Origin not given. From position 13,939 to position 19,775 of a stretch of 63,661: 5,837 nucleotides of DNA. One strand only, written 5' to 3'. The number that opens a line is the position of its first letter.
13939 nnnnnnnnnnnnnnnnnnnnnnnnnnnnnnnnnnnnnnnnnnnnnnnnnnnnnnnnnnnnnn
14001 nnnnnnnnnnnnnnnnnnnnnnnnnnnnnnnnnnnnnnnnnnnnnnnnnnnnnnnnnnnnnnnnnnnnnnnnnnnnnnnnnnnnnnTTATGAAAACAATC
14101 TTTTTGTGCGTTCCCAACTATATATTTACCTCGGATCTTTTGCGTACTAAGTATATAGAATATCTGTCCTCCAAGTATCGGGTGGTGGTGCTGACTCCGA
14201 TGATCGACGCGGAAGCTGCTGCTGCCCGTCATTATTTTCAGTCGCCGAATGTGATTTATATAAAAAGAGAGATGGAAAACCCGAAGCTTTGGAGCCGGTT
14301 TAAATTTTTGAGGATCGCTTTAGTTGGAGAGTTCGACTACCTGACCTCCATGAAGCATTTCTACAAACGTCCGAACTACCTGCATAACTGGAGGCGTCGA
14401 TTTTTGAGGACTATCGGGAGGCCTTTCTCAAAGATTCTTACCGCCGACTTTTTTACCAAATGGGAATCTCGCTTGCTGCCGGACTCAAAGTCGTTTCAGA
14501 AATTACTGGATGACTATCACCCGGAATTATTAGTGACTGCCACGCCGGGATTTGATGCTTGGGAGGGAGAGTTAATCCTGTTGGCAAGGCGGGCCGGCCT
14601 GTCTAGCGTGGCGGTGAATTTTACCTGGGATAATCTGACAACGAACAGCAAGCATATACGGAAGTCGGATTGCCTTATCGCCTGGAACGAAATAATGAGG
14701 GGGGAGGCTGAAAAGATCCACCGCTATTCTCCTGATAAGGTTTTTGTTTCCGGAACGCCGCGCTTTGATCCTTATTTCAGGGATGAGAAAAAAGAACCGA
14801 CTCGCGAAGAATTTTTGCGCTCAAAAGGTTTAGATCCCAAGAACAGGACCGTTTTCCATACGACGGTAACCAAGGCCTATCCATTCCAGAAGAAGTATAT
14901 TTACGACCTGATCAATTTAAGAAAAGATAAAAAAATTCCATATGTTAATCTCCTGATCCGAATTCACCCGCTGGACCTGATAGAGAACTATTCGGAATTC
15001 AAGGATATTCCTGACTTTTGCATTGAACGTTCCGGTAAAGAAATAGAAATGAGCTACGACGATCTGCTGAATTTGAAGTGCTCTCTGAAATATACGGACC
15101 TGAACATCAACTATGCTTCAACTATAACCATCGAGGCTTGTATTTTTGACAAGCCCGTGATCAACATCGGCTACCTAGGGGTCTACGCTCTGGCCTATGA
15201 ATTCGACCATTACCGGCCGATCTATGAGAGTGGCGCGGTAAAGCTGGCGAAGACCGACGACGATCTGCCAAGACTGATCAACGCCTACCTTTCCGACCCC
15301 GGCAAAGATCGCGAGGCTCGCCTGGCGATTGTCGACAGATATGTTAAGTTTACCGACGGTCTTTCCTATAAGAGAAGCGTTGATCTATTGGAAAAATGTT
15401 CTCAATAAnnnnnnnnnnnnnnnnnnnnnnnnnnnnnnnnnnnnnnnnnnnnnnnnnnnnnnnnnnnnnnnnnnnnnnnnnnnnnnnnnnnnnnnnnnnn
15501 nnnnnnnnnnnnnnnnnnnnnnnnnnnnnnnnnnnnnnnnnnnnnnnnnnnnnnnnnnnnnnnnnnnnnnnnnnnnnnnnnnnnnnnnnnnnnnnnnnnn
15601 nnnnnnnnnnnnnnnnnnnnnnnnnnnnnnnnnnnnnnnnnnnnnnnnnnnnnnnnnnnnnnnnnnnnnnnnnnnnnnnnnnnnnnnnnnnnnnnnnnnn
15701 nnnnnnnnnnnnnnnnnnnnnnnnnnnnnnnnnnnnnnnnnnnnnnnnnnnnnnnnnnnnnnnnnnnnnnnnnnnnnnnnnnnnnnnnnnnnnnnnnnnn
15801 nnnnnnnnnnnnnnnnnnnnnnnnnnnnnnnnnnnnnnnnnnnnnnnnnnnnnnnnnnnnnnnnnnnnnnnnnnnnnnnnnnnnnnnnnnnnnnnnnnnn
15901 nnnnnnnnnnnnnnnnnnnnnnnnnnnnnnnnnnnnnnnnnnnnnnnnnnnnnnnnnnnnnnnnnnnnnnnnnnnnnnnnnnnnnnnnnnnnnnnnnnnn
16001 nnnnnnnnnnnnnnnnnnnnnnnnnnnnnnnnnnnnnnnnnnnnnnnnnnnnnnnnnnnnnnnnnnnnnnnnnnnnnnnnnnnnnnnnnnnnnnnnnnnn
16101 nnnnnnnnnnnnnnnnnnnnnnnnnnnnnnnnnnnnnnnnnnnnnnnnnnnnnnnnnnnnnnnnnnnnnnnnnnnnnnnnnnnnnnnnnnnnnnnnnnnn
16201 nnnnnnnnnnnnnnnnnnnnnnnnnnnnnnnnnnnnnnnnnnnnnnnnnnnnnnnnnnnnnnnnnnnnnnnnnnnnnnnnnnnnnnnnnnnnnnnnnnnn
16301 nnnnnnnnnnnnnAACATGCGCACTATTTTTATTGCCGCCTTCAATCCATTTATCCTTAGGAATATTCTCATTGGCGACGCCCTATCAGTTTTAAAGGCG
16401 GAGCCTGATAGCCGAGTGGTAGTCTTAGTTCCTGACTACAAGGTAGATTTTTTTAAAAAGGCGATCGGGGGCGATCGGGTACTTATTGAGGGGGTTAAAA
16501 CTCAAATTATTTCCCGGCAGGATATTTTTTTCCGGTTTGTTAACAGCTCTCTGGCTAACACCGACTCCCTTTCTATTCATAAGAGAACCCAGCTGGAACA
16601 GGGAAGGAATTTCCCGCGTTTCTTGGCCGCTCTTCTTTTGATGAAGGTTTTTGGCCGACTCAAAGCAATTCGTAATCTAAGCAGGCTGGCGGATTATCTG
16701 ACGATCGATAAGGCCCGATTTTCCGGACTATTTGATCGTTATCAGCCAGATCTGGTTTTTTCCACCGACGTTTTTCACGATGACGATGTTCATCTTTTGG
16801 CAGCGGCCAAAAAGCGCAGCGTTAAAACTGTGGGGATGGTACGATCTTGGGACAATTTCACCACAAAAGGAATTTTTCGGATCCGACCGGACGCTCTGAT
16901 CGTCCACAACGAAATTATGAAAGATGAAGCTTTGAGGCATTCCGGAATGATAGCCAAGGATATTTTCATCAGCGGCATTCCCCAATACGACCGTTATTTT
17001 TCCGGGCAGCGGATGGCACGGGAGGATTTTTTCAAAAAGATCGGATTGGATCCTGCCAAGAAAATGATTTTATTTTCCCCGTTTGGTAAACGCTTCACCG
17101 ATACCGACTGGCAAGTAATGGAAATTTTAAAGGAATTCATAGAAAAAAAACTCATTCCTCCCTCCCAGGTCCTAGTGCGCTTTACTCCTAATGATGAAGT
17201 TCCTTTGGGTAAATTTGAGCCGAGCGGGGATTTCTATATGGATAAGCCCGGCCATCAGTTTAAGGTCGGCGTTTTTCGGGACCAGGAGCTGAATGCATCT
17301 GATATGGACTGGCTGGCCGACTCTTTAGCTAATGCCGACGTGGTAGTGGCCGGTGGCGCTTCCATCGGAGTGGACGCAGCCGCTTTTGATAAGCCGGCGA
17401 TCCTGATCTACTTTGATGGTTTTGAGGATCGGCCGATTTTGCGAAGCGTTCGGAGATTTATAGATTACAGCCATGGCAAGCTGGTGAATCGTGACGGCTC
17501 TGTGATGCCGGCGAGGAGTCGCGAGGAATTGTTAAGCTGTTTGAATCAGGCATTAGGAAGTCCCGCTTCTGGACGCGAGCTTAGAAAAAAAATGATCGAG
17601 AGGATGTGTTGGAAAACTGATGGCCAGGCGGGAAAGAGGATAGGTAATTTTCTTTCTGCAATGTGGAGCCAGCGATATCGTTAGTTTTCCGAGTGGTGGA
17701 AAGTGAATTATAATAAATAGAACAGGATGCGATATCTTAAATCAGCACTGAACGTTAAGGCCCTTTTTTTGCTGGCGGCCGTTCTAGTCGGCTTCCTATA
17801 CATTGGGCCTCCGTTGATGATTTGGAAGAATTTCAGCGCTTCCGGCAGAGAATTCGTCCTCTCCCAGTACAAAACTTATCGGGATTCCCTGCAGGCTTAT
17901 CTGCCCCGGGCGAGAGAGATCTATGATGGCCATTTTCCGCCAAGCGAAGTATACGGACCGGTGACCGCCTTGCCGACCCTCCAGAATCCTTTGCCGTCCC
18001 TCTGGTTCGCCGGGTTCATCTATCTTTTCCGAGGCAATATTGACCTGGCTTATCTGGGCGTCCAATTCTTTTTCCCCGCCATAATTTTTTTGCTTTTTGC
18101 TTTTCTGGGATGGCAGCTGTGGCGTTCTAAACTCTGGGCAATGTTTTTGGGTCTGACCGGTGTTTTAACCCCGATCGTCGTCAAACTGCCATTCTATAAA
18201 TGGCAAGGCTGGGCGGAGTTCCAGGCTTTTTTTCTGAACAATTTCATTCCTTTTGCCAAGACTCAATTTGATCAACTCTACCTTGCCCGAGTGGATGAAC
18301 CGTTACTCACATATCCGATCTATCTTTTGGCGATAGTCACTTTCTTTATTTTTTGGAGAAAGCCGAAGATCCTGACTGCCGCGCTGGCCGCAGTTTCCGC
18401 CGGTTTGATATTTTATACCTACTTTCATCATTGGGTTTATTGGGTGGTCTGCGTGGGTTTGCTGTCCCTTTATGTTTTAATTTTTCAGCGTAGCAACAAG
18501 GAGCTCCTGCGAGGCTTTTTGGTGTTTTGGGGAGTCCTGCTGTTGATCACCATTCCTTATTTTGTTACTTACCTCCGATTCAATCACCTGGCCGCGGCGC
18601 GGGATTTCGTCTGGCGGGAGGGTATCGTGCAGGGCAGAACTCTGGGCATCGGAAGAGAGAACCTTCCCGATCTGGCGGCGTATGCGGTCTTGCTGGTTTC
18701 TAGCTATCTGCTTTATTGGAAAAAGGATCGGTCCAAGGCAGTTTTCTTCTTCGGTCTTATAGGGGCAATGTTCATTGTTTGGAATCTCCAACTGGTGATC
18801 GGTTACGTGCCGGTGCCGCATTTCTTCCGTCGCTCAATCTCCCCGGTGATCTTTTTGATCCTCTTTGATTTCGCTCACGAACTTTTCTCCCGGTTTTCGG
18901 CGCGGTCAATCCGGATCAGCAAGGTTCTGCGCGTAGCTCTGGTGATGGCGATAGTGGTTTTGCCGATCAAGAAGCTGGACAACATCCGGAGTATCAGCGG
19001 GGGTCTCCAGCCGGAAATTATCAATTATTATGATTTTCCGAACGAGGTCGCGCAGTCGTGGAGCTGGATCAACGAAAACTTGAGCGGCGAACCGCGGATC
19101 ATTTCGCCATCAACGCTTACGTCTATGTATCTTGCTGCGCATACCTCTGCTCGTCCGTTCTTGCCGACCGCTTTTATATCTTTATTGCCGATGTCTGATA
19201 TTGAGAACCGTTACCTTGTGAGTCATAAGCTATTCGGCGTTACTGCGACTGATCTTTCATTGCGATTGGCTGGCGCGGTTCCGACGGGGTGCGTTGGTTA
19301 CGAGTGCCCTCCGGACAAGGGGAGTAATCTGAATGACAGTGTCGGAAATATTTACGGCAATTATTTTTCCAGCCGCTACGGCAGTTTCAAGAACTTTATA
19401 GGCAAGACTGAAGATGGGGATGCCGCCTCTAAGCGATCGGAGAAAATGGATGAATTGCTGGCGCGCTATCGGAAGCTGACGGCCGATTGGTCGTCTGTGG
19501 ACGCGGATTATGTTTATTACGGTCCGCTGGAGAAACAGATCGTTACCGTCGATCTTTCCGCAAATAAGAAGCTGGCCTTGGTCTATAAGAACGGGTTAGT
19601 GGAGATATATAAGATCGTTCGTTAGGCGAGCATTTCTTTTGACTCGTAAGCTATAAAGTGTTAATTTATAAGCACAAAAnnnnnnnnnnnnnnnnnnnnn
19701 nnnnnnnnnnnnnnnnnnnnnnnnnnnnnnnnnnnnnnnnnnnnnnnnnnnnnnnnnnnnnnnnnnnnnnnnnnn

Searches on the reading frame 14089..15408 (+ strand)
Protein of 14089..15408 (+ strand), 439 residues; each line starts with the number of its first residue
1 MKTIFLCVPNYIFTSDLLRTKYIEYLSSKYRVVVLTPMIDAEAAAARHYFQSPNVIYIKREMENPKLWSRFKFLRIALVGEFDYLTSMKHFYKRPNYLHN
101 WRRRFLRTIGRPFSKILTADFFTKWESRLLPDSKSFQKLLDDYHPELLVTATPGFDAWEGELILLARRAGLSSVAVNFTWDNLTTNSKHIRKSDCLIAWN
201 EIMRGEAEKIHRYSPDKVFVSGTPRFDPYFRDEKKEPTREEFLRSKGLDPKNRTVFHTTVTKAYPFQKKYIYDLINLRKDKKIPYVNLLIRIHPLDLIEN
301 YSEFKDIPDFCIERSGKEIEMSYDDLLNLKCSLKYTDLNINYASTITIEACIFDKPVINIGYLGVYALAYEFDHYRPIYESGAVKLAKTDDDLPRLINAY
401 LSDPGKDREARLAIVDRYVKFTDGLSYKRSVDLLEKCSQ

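Call 7: search_protein_families(library=pfam, proteins=[window:14089-15408:+], max_evalue=0.001)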
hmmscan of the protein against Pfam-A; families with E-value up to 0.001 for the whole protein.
window:14089-15408:+ (439 aa): 1 family
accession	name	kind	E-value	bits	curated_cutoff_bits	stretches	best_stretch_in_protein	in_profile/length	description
PF04464.20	Glyphos_transf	-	5.1e-11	42.6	22.1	1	184-435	126-366/367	CDP-Glycerol:Poly(glycerophosphate) glycerophosphotransferase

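Call 30: search_protein_families(library=ncbifam, proteins=[window:14089-15408:+], max_evalue=0.01)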
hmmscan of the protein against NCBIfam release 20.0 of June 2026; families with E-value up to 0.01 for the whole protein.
window:14089-15408:+ (439 aa): 2 families
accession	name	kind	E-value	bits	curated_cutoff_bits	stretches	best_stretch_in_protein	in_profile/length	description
NF046086.1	BFO_1060_trans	domain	3e-20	72.7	200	2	184-274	96-184/365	BFO_1060 family glycosyltransferase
TIGR04396.2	surf_polysacc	subfamily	4.7e-09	35.9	125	1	182-230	90-138/427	surface carbohydrate biosynthesis protein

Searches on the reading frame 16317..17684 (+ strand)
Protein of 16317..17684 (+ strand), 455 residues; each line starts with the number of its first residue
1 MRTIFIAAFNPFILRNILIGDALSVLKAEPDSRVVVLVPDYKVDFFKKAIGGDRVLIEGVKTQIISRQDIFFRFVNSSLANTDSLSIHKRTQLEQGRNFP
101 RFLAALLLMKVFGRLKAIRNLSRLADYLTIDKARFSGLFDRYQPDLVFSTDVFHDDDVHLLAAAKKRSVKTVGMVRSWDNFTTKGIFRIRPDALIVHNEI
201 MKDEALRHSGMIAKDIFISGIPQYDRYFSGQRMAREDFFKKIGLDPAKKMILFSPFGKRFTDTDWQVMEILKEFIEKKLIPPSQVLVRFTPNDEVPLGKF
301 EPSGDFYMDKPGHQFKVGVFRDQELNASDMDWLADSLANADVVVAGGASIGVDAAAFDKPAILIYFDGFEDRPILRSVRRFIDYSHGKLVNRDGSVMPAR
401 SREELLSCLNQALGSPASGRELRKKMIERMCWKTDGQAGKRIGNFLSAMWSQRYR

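Call 7: search_protein_families(library=pfam, proteins=[window:16317-17684:+], max_evalue=0.001)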
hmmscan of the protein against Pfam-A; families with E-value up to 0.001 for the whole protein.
window:16317-17684:+ (455 aa): 1 family
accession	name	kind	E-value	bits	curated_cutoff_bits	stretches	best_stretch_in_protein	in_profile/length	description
PF04464.20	Glyphos_transf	-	3.6e-07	29.9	22.1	1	192-446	136-365/367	CDP-Glycerol:Poly(glycerophosphate) glycerophosphotransferase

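Call 30: search_protein_families(library=ncbifam, proteins=[window:16317-17684:+], max_evalue=0.01)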
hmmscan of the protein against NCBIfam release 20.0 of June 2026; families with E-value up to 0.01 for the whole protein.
window:16317-17684:+ (455 aa): 1 family
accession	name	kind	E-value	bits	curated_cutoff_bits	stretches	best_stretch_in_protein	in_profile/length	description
NF046086.1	BFO_1060_trans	domain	3.1e-12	46.3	200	1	137-272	41-185/365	BFO_1060 family glycosyltransferase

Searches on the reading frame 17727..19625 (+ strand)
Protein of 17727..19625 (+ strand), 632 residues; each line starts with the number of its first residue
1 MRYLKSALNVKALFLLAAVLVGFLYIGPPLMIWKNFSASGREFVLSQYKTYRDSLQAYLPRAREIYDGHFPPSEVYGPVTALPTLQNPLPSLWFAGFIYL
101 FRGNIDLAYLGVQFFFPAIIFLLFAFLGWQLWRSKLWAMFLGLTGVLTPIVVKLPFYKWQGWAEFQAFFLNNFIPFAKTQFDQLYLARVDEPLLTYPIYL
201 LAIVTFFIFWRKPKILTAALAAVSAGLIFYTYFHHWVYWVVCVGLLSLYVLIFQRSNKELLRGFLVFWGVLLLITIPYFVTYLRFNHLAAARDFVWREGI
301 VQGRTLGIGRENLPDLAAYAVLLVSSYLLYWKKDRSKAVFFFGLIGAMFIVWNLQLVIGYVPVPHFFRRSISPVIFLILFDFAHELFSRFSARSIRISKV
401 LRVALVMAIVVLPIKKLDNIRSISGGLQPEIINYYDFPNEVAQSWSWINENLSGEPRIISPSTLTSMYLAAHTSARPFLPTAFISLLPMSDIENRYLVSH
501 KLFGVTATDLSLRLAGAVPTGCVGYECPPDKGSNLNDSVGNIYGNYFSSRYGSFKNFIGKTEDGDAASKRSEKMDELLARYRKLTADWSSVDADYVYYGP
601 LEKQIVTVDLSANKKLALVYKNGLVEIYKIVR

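Call 7: search_protein_families(library=pfam, proteins=[window:17727-19625:+], max_evalue=0.001)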
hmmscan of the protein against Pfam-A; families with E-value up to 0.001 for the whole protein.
window:17727-19625:+ (632 aa): 0 families

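Call 10: search_protein_families(library=ncbifam, proteins=[window:17727-19625:+], max_evalue=0.001)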
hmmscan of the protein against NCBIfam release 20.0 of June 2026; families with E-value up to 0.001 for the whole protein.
window:17727-19625:+ (632 aa): 0 families

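Call 17: search_solved_structures(query=window:17727-19625:+, max_evalue=10)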
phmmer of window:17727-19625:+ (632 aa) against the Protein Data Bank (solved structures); distinct sequences matched with E-value up to 10: 0.

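Call 35: find_homologous_proteins(query=window:17727-19625:+, max_evalue=0.00001)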
Query window:17727-19625:+ (632 aa): 53 proteins with E <= 0.00001 among 8000 candidates.
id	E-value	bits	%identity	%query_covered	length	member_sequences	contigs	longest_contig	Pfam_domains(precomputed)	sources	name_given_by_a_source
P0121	4.7e-281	952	66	96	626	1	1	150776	-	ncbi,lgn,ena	-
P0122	2.3e-276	937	65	98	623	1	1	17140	-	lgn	-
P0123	1.7e-275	934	65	98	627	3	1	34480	-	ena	-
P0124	2.9e-272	923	65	97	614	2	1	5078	-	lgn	-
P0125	1.5e-262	891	62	98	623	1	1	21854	-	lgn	-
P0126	5.0e-249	847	60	98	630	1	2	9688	-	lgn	-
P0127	7.7e-234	796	57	98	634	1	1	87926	-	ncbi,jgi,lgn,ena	-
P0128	1.4e-229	782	56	98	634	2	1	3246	-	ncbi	-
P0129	2.5e-229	781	55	98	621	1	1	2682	-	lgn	-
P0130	2.3e-224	765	54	98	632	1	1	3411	-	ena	-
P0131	5.3e-221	754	55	99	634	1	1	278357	-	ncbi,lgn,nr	ncbi:MAG: hypothetical protein Q8Q95_01710 [bacterium]|nr:hypothetical protein [bacterium]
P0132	3.8e-219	748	53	98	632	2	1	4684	-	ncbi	-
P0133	1.8e-215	736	53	99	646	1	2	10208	-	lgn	-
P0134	6.1e-213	727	52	99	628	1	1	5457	-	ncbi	-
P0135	7.4e-213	727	56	93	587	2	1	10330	-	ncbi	ncbi:MAG: hypothetical protein AAB885_00865, partial [Patescibacteria group bacterium]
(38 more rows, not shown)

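Call 44: find_encoding_contigs(protein=P0131, flank=10000, max_places=1)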
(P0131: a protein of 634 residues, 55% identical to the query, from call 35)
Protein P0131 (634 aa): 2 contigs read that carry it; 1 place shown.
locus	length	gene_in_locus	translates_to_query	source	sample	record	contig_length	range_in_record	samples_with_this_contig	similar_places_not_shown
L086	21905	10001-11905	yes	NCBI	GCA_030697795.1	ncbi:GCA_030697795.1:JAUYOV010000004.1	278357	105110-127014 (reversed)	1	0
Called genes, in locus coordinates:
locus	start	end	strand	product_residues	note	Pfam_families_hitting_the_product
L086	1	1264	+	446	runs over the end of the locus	PF04464:Glyphos_transf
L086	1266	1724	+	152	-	PF00583:Acetyltransf_1, PF13673:Acetyltransf_10 (weak), PF13508:Acetyltransf_7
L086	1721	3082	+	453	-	PF04464:Glyphos_transf (weak)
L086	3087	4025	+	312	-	PF01073:3Beta_HSD, PF01370:Epimerase, PF02719:Polysacc_synt_2 (faint), PF16363:GDP_Man_Dehyd, PF07993:NAD_binding_4 (faint), PF13460:NAD_binding_10 (weak)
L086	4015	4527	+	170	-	PF01467:CTP_transf_like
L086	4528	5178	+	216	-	-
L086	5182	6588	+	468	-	PF13489:Methyltransf_23, PF13847:Methyltransf_31, PF08241:Methyltransf_11, PF08242:Methyltransf_12, PF13649:Methyltransf_25, PF00535:Glycos_transf_2, PF10111:Glyco_tranf_2_2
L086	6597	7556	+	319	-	PF00389:2-Hacid_dh, PF02826:2-Hacid_dh_C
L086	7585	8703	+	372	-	PF03102:NeuB, PF08666:SAF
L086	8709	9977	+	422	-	PF02350:Epimerase_2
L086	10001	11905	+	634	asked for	-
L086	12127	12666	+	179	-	PF00293:NUDIX (weak)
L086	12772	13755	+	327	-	PF01370:Epimerase, PF04321:RmlD_sub_bind (weak), PF16363:GDP_Man_Dehyd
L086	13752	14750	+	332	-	PF04321:RmlD_sub_bind (weak), PF05368:NmrA, PF01073:3Beta_HSD, PF01370:Epimerase, PF02719:Polysacc_synt_2, PF07993:NAD_binding_4, PF13460:NAD_binding_10, PF16363:GDP_Man_Dehyd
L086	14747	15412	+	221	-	PF00535:Glycos_transf_2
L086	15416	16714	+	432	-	PF08421:Methyltransf_13, PF13489:Methyltransf_23, PF08484:Methyltransf_14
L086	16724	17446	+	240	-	PF02348:CTP_transf_3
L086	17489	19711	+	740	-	PF04932:Wzy_C, PF13428:TPR_14 (faint), PF13424:TPR_12 (faint), PF13181:TPR_8 (faint), PF13414:TPR_11 (faint), PF14559:TPR_19 (faint), PF00515:TPR_1 (faint), PF07719:TPR_2 (faint)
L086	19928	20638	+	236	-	-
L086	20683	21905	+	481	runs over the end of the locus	PF01471:PG_binding_1, PF09374:PG_binding_3 (faint), PF01471:PG_binding_1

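Call 52: predict_structure(alignment_id=A2)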
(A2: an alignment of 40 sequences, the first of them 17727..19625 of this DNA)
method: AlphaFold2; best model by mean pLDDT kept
length: 632 residues; sequences in the alignment: 40
mean_pLDDT: 91.2   pTM: 0.91
mean pLDDT of the five models: 91.2, 90.9, 90.8, 90.2, 88.5
residues with pLDDT >= 90: 452; 70-90: 157; 50-70: 22; < 50: 1
segments of 3 or more residues with pLDDT < 50: none
pLDDT, mean of each block of 10 residues (from residue 1): 66 95 97 92 84 88 91 76 81 96 94 97 98 96 96 79 84 81 89 95 98 97 97 93 98 97 98 94 90 89 77 90 98 97 97 81 84 97 96 94 95 94 91 89 96 94 96 95 91 97 97 93 76 91 91 70 78 97 95 97 95 96 97 91
secondary structure, 60 per line:
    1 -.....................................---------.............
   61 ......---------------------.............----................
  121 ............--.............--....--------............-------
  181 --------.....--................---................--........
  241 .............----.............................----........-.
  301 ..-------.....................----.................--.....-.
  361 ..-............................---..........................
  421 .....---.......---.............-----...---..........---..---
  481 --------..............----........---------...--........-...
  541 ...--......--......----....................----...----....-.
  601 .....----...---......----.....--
elements in order: H2-38 H48-66 H88-100 H105-132 H135-147 H150-153 H162-173 H189-193 H196-211 H215-230 H233-253 H258-286 H291-298 E300-302 H310-330 H335-351 H354-358 E360-362 H364-391 H395-425 H429-435 H439-451 E457-459 H463-472 H489-502 H507-514 H529-536 H538-543 H546-551 H554-559 H564-583 E595-598 H600-605 E616-621 E626-630

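Call 57: fold_search(model_id=the predicted structure, library=pdb)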
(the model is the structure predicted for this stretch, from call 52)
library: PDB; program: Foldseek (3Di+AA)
matches with E <= 10: 331; with E <= 0.001: 20
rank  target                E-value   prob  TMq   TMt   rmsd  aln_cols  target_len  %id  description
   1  6gxc_A                1.5e-06  1.00  0.50  0.45  10.0       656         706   12  Bacterial oligosaccharyltransferase PglB in complex with an inhibitory peptide and a reactive lipid-linked oligosaccha (released 2018-11-14)
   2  6ezn_F                1.7e-06  1.00  0.46  0.45  14.9       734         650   12  Cryo-EM structure of the yeast oligosaccharyltransferase (OST) complex (released 2018-01-17)
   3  8pn9_A                1.7e-06  1.00  0.45  0.44  13.7       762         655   11  Structure of human oligosaccharyltransferase OST-A complex bound to NGI-1 (released 2024-05-08)
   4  5ogl_A                2.1e-06  1.00  0.48  0.43  10.1       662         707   12  Structure of bacterial oligosaccharyltransferase PglB in complex with an acceptor peptide and an lipid-linked oligosac (released 2017-10-25)
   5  8age_A                6.2e-06  1.00  0.40  0.40  14.3       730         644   11  Structure of yeast oligosaccharylransferase complex with acceptor peptide bound (released 2022-12-07)
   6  7oci_F                7.4e-06  1.00  0.44  0.44  14.3       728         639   11  Cryo-EM structure of yeast Ost6p containing oligosaccharyltransferase complex (released 2022-02-16)
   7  8b6l_I                1.2e-05  1.00  0.45  0.42  13.8       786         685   10  Subtomogram average of the human Sec61-TRAP-OSTA-translocon (released 2022-12-07)
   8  3rce_A                1.3e-05  1.00  0.47  0.44  10.9       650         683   12  Bacterial oligosaccharyltransferase PglB (released 2011-06-15)
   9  6s7o_A                1.5e-05  1.00  0.45  0.44  13.2       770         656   12  Cryo-EM structure of human oligosaccharyltransferase complex OST-A (released 2019-12-18)
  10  8agc_A                4.1e-05  1.00  0.45  0.41  14.2       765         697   10  Structure of yeast oligosaccharylransferase complex with lipid-linked oligosaccharide and non-acceptor peptide bound (released 2022-12-07)
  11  7zlg_A                4.6e-05  1.00  0.42  0.40  10.6       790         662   13  Cryo-EM structure of C-mannosyltransferase CeDPY19, in complex with acceptor peptide and bound to CMT2-Fab and anti-Fa (released 2023-01-11)
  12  6c26_A                6.0e-05  1.00  0.39  0.38  15.9       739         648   11  The Cryo-EM structure of a eukaryotic oligosaccharyl transferase complex (released 2018-01-31)
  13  6s7t_A                6.8e-05  1.00  0.42  0.39  15.3       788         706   11  Cryo-EM structure of human oligosaccharyltransferase complex OST-B (released 2019-12-18)
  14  8if8_C                7.1e-05  1.00  0.46  0.48   9.4       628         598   12  Arabinosyltransferase AftA (released 2023-05-31)
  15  6ftg_5                7.7e-05  1.00  0.45  0.44  14.8       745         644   11  Subtomogram average of OST-containing ribosome-translocon complexes from canine rough microsomal membranes (released 2018-03-21)
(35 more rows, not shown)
